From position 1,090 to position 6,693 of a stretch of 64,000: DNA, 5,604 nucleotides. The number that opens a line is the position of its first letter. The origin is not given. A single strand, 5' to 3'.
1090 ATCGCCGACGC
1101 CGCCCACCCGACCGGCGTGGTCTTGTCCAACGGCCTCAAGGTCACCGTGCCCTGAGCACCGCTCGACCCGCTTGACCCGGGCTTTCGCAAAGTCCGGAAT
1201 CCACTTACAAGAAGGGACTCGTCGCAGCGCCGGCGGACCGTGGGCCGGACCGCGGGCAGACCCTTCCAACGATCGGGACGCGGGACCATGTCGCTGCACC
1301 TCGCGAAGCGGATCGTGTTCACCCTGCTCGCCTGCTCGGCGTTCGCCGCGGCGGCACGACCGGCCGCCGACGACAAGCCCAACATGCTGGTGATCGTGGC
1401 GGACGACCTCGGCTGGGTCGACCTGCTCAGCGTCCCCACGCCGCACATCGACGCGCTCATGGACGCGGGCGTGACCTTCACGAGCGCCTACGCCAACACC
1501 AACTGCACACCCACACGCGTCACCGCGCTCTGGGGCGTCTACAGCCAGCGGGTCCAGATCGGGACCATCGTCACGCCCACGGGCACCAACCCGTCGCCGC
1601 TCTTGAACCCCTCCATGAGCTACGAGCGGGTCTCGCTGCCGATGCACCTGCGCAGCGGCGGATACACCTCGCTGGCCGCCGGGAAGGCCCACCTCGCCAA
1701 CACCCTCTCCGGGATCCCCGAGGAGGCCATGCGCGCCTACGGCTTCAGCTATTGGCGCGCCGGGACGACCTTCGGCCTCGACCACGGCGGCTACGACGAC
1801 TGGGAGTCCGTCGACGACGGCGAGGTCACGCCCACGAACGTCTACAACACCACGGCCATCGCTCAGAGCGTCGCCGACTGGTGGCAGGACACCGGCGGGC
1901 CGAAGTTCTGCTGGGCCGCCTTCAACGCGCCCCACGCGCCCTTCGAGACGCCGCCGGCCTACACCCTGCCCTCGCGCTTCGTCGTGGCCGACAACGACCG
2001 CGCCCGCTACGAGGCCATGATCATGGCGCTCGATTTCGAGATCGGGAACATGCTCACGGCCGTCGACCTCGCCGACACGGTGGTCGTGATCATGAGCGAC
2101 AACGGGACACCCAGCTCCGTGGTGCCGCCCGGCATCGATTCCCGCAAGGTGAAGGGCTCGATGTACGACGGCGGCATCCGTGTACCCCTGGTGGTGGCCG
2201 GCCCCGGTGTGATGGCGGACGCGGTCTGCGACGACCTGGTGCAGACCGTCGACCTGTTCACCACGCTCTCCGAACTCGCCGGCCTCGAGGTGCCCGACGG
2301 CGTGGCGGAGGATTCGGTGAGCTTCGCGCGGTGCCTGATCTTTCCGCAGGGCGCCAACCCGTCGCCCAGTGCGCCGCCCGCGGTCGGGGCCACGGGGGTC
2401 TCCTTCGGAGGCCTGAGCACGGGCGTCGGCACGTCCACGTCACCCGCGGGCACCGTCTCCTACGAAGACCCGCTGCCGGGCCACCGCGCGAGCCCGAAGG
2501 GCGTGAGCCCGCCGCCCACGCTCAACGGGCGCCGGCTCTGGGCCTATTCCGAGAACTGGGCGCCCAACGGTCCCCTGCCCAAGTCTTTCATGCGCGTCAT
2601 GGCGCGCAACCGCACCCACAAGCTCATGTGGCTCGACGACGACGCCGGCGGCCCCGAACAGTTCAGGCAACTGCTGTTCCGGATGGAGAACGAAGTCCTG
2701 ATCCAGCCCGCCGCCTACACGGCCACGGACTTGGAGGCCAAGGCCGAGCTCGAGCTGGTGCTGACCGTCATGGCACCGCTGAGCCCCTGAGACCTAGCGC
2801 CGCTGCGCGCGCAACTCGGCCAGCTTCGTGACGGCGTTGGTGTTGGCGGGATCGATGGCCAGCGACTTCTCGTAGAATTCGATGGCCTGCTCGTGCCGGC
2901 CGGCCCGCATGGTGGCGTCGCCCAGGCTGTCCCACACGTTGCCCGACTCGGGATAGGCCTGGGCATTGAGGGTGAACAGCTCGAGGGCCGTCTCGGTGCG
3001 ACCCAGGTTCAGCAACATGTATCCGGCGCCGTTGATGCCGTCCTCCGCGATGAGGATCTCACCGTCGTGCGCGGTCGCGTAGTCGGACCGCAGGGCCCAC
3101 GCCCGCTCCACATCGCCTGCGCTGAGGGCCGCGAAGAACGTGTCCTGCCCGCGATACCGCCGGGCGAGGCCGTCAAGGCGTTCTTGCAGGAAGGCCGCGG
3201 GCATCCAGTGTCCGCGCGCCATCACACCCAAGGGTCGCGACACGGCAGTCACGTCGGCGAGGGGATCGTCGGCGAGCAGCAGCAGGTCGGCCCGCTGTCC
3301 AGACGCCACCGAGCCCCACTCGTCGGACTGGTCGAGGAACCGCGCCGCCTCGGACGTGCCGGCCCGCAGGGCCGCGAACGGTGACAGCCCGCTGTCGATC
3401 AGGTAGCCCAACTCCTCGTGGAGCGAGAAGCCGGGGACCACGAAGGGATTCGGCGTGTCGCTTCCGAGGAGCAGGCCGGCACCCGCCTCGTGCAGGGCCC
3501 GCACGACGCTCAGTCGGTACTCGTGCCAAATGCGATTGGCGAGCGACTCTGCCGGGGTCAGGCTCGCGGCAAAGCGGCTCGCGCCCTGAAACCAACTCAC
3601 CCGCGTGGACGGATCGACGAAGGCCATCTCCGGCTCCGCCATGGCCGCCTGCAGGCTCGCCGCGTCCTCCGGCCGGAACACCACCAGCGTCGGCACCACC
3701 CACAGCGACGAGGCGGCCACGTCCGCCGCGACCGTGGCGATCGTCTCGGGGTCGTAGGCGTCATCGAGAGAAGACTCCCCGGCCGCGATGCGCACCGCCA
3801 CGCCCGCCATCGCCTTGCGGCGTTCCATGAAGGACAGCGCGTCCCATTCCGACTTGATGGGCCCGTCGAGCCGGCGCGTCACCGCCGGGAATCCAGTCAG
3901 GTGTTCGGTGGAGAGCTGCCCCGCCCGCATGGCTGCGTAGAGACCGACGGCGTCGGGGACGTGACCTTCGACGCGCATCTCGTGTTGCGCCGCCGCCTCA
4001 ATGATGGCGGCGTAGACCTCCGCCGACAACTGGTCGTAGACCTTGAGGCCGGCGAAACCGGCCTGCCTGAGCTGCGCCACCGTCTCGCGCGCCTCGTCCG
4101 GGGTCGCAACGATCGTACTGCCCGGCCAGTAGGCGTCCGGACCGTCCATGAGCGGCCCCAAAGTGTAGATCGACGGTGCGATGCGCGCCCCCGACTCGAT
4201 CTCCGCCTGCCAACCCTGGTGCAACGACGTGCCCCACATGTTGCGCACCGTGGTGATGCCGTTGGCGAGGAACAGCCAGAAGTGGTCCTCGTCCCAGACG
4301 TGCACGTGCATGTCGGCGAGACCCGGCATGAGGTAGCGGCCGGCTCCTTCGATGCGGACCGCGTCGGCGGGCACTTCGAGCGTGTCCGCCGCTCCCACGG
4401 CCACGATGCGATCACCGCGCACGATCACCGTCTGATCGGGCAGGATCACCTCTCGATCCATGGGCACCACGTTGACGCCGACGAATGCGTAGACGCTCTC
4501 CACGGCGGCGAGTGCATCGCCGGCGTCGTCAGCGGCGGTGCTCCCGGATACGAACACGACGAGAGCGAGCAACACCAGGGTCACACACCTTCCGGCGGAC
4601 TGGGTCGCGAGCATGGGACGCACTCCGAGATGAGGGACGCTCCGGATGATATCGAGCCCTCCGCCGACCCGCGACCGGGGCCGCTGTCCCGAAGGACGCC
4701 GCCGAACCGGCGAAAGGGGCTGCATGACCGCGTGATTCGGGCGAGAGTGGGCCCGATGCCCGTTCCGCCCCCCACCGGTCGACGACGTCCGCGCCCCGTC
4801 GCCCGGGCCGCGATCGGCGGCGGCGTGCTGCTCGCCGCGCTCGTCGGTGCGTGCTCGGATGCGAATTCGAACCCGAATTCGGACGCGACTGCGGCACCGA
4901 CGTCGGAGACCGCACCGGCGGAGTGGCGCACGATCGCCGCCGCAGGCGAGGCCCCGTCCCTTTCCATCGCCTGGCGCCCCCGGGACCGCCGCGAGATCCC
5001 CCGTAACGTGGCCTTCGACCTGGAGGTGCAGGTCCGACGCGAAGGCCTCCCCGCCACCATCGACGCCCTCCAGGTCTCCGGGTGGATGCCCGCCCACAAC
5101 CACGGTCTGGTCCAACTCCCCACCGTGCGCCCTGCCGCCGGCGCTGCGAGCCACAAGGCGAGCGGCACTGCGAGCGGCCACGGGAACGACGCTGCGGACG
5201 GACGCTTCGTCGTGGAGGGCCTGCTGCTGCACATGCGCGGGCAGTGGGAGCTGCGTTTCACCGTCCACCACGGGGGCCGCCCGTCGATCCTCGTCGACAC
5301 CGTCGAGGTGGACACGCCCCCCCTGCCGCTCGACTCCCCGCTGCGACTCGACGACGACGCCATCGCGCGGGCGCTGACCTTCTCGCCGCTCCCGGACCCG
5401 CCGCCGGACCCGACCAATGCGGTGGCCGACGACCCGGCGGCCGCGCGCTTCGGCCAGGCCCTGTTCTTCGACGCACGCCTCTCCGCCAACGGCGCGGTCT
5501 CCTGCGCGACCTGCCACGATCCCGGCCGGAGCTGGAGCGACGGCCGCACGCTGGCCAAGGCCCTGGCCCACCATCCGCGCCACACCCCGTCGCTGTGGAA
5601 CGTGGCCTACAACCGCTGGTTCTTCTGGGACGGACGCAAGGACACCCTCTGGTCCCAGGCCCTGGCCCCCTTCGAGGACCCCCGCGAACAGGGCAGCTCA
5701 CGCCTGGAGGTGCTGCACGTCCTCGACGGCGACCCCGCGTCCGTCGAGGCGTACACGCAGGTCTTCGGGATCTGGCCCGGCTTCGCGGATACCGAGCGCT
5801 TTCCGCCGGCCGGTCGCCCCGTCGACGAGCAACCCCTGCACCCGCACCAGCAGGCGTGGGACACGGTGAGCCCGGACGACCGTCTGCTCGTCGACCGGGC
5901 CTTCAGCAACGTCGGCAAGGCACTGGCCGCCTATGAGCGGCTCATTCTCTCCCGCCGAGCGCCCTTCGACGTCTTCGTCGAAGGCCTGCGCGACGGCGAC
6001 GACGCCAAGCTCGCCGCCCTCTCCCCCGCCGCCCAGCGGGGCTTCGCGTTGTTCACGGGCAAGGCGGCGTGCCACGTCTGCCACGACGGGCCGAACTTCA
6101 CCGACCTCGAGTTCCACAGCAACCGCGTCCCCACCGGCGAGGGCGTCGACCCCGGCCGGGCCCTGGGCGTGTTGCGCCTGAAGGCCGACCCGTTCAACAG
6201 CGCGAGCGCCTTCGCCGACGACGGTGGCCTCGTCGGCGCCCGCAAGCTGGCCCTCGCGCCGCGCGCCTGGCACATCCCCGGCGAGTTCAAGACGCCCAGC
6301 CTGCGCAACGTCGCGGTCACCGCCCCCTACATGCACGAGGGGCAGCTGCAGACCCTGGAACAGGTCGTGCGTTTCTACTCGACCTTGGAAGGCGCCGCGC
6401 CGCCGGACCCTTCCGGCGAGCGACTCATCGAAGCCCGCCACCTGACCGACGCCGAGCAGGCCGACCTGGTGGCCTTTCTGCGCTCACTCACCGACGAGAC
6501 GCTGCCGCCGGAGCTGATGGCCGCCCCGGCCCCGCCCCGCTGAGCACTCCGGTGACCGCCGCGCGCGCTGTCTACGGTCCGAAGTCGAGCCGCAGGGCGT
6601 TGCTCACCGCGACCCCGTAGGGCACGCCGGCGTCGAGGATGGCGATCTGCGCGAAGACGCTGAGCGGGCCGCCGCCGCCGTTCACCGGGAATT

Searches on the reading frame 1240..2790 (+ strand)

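Call 60: search_protein_families(library=pfam, proteins=[window:1240-2790:+], max_evalue=0.0001)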
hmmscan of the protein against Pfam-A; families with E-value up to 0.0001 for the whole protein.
window:1240-2790:+ (516 aa): 2 families
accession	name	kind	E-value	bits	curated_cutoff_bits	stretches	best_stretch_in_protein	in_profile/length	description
PF00884.28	Sulfatase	-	1e-32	114.1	25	1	47-348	1-300/301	Sulfatase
PF16347.10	SGSH_C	-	1e-05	26.2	29.3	1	306-359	9-63/154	N-sulphoglucosamine sulphohydrolase, C-terminal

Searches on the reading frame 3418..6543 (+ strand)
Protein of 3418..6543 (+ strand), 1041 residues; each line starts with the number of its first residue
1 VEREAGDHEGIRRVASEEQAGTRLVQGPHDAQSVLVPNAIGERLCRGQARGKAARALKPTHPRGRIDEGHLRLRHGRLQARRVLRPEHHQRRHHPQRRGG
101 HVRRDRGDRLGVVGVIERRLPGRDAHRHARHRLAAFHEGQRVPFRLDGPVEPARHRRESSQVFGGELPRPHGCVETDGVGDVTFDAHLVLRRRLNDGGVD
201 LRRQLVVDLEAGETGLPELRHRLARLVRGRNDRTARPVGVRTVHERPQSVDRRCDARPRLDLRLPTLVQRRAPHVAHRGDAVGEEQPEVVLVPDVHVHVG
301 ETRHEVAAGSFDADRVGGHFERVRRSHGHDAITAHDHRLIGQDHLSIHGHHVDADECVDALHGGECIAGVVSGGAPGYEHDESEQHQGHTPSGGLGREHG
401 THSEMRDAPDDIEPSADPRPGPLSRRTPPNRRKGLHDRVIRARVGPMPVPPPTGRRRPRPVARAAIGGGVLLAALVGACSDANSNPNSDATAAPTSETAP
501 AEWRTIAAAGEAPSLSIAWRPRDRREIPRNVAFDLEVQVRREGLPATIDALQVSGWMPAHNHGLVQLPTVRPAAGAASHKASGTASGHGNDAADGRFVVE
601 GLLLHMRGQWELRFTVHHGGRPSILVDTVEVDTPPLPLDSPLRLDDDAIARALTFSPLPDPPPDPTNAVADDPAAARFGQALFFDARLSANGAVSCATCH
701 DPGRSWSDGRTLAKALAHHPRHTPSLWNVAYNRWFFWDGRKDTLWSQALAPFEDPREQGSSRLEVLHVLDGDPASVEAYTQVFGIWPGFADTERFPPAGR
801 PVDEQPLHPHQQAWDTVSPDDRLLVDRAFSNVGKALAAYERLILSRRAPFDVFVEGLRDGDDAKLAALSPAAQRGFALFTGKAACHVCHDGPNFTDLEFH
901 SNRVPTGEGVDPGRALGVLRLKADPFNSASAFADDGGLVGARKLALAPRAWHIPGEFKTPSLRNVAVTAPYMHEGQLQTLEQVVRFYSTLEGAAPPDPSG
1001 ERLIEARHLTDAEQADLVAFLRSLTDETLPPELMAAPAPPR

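Call 60: search_protein_families(library=pfam, proteins=[window:3418-6543:+], max_evalue=0.0001)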
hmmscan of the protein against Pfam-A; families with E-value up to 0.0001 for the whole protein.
window:3418-6543:+ (1041 aa): 1 family
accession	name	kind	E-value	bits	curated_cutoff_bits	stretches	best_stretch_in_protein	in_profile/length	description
PF03150.19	CCP_MauG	-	1.7e-39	136.3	25.6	1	674-856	2-146/149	Di-haem cytochrome c peroxidase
